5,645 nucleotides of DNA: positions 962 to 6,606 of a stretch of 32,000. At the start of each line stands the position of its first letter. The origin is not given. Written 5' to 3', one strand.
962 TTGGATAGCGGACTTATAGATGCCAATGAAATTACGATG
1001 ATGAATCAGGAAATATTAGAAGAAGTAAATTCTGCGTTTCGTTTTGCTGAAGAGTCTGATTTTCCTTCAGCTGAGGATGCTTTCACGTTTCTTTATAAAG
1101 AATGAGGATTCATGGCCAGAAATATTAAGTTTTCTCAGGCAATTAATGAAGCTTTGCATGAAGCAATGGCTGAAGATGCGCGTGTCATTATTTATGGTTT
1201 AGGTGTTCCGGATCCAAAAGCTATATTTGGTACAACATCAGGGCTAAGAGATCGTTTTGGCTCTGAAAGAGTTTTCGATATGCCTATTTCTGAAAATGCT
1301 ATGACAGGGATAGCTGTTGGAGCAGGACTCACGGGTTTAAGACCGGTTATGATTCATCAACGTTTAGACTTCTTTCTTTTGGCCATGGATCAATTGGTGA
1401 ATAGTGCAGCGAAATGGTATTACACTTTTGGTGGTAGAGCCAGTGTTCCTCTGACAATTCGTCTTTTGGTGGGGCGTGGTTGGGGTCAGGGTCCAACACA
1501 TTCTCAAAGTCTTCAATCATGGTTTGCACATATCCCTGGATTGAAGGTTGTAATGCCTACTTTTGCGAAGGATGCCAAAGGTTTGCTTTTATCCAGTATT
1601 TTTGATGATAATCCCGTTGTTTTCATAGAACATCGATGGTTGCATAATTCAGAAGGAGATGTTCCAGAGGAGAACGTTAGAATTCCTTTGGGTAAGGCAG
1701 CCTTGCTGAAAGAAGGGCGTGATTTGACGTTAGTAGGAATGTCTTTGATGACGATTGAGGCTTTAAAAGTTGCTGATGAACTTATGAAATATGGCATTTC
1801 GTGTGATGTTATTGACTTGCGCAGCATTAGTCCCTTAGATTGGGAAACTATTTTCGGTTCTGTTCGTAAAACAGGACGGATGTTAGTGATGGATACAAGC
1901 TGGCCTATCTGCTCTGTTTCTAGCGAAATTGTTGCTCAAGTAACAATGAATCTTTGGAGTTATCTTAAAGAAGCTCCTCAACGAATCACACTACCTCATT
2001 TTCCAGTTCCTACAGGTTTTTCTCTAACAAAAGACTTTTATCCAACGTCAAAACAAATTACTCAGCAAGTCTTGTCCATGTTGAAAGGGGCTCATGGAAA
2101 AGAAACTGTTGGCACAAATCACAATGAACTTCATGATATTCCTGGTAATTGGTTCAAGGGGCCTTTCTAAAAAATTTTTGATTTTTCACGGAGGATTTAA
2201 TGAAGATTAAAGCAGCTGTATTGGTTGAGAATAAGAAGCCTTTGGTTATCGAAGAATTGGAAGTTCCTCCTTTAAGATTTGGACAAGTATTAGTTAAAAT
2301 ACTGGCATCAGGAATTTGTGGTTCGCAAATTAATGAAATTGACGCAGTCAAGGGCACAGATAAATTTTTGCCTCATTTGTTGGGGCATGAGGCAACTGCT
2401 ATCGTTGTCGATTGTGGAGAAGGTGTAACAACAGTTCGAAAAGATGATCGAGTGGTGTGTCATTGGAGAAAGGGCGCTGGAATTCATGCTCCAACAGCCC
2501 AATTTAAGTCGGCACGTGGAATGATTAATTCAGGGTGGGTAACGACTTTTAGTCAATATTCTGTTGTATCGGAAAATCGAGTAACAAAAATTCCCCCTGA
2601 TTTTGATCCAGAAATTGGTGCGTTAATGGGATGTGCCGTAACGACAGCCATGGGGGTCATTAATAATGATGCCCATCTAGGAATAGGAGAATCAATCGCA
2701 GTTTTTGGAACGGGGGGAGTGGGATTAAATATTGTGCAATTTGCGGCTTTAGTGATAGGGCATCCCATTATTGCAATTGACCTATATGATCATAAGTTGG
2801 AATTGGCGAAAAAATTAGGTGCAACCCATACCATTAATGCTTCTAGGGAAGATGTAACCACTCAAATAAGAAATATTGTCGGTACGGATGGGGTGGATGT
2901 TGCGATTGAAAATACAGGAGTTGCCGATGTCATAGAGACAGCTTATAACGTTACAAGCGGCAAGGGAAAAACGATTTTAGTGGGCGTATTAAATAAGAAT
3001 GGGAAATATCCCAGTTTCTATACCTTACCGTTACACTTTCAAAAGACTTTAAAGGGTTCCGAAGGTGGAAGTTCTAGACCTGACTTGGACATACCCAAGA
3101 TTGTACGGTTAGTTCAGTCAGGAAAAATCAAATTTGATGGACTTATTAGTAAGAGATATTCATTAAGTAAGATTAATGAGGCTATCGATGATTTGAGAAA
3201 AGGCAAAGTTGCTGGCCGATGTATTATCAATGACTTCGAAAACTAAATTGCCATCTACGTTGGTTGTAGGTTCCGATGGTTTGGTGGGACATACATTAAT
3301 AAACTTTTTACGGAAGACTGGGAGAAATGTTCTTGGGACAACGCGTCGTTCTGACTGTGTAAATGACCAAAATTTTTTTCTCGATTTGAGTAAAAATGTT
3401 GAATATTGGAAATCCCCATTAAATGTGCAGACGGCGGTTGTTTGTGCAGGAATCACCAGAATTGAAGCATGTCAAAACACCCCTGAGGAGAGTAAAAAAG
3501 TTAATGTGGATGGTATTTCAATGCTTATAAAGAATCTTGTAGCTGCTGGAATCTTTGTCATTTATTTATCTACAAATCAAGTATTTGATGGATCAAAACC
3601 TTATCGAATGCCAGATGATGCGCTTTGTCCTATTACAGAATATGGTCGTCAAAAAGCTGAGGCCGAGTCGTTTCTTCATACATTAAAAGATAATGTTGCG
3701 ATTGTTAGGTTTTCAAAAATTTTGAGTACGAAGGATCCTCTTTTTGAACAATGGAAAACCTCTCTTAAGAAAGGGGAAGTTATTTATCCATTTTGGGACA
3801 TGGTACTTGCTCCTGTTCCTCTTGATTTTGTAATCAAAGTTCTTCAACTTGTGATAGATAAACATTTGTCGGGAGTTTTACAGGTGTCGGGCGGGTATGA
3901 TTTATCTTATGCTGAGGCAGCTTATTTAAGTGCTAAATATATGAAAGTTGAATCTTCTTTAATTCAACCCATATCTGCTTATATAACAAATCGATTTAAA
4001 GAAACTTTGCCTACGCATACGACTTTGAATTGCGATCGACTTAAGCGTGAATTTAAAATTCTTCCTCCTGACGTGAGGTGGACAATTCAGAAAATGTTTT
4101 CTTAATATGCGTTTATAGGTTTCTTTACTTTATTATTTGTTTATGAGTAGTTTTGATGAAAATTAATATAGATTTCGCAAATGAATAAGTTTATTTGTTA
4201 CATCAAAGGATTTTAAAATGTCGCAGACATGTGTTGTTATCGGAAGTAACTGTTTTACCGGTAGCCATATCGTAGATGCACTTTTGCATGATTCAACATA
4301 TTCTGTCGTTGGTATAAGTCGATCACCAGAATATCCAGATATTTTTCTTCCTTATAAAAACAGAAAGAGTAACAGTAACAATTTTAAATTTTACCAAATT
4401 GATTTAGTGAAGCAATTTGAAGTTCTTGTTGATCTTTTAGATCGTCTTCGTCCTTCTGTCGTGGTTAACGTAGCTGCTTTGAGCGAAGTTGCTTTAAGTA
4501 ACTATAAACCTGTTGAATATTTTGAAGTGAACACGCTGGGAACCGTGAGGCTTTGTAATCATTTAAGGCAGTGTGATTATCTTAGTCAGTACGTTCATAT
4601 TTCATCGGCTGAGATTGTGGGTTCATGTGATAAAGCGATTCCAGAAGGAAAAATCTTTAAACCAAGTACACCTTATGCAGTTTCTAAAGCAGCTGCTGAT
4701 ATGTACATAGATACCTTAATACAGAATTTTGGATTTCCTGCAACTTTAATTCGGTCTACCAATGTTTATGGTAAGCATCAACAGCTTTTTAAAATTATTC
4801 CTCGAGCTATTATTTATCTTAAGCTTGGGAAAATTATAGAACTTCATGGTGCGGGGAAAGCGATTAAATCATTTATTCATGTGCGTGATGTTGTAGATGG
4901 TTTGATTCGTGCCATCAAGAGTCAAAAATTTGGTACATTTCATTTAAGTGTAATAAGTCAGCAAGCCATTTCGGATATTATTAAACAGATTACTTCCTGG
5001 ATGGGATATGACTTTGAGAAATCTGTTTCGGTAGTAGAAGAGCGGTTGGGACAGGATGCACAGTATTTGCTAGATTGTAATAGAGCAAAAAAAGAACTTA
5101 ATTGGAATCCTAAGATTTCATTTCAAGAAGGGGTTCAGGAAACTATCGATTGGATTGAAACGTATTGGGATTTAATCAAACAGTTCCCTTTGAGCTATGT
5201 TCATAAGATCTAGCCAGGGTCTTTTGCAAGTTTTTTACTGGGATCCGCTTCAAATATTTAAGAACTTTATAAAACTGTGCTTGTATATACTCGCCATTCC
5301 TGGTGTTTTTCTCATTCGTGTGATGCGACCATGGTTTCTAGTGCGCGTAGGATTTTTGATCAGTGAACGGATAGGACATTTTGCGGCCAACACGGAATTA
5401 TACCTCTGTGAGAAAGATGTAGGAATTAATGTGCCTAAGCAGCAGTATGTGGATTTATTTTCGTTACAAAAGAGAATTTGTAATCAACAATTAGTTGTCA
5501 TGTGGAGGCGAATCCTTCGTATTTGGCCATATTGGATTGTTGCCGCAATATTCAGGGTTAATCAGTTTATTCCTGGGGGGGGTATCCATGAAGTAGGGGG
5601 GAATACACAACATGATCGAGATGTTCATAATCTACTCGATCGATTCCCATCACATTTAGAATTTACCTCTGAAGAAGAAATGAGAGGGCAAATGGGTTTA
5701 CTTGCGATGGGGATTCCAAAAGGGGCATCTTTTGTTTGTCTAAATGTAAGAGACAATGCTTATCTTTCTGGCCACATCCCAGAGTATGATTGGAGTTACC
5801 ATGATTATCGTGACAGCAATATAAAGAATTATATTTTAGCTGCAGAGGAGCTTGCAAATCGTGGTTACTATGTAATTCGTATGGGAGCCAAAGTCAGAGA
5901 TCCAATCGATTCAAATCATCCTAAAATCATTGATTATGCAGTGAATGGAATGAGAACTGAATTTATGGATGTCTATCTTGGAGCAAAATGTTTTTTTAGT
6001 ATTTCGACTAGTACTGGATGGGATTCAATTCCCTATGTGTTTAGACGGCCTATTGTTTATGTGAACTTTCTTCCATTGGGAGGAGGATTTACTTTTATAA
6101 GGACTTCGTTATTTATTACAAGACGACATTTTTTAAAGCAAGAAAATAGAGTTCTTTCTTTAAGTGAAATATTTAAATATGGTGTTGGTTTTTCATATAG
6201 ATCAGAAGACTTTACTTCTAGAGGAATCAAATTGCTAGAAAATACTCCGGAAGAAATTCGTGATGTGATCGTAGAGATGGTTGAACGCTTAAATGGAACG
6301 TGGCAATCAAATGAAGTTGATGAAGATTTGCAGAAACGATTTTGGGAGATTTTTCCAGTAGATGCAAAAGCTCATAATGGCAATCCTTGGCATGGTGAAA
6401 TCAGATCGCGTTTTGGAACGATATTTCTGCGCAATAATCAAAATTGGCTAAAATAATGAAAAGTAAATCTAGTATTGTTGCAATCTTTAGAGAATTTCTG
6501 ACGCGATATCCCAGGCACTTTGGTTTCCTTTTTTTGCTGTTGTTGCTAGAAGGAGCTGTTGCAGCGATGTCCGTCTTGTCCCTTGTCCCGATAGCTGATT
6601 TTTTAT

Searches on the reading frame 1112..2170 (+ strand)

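Call 4: search_protein_families(library=pfam, proteins=[window:1112-2170:+], max_evalue=0.01)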
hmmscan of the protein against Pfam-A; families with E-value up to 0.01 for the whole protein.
window:1112-2170:+ (352 aa): 2 families
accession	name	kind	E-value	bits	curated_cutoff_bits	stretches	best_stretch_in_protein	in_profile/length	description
PF02780.25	Transketolase_C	-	5.4e-31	107.5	25.9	1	194-316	1-124/124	Transketolase, C-terminal domain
PF02779.29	Transket_pyr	-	5.6e-31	107.9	27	1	5-176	3-170/174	Transketolase, pyrimidine binding domain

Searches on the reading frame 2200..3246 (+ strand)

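Call 4: search_protein_families(library=pfam, proteins=[window:2200-3246:+], max_evalue=0.01)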
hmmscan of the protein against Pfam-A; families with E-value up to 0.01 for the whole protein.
window:2200-3246:+ (348 aa): 4 families
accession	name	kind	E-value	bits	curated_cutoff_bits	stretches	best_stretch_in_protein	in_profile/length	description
PF00107.32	ADH_zinc_N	-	2.3e-24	86.2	31.8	1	173-305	1-127/129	Zinc-binding dehydrogenase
PF08240.17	ADH_N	-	2e-14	54.1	23.5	1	28-132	3-103/104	Alcohol dehydrogenase GroES-like domain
PF13602.12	ADH_zinc_N_2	-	1e-10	43.1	27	1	206-343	1-134/134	Zinc-binding dehydrogenase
PF16912.11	Glu_dehyd_C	-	9.9e-06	25.6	34.9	1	164-266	32-134/211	Glucose dehydrogenase C-terminus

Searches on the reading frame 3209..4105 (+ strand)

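Call 4: search_protein_families(library=pfam, proteins=[window:3209-4105:+], max_evalue=0.01)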
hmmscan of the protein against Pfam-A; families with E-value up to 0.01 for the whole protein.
window:3209-4105:+ (298 aa): 3 families
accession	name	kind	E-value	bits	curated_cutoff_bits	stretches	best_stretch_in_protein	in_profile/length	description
PF04321.23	RmlD_sub_bind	-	1.3e-28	100.4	27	1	18-297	4-282/287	RmlD substrate binding domain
PF01370.27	Epimerase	-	6.1e-12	45.9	20.9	1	18-161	2-158/240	NAD dependent epimerase/dehydratase family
PF01073.25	3Beta_HSD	-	0.00087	18.8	22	1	19-154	2-155/280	3-beta hydroxysteroid dehydrogenase/isomerase family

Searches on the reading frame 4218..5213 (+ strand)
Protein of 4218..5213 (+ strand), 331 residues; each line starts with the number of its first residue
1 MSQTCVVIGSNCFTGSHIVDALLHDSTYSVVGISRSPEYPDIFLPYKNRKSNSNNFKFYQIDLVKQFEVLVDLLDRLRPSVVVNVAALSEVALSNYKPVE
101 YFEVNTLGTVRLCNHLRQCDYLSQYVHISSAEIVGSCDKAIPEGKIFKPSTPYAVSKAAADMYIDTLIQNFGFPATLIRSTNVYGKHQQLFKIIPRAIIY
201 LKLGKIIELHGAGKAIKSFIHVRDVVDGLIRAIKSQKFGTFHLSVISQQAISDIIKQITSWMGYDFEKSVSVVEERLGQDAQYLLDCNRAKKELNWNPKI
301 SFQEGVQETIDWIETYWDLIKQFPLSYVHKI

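Call 4: search_protein_families(library=pfam, proteins=[window:4218-5213:+], max_evalue=0.01)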
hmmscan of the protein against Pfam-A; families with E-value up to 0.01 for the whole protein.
window:4218-5213:+ (331 aa): 6 families
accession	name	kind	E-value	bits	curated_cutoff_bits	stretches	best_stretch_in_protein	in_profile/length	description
PF16363.11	GDP_Man_Dehyd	-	1.1e-44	153.8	27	1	7-309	2-332/332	GDP-mannose 4,6 dehydratase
PF01370.27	Epimerase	-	8e-42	143.7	20.9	1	6-235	2-227/240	NAD dependent epimerase/dehydratase family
PF01073.25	3Beta_HSD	-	9.9e-12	44.9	22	1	6-234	1-230/280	3-beta hydroxysteroid dehydrogenase/isomerase family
PF04321.23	RmlD_sub_bind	-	7e-09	35.6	27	1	6-276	4-245/287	RmlD substrate binding domain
PF02719.21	Polysacc_synt_2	-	3e-08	33.6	20.2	1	7-268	3-253/293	Polysaccharide biosynthesis protein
PF07993.18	NAD_binding_4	-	2.4e-07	30.6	20.1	1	81-186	91-210/258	Male sterility protein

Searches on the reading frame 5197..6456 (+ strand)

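Call 4: search_protein_families(library=pfam, proteins=[window:5197-6456:+], max_evalue=0.01)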
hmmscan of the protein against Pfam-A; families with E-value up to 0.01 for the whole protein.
window:5197-6456:+ (419 aa): 0 families

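Call 35: search_protein_families(library=pfam, proteins=[window:5197-6453:+], max_evalue=1)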
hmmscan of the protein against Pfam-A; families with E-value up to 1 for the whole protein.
window:5197-6453:+ (419 aa): 0 families

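Call 42: search_protein_families(library=ncbifam, proteins=[window:5197-6453:+], max_evalue=0.01)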
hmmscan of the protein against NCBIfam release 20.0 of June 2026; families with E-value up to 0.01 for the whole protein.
window:5197-6453:+ (419 aa): 1 family
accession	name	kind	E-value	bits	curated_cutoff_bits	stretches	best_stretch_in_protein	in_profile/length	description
TIGR04372.1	glycosyl_04372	domain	1.6e-68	230.2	45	1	178-386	2-207/207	TIGR04372 family glycosyltransferase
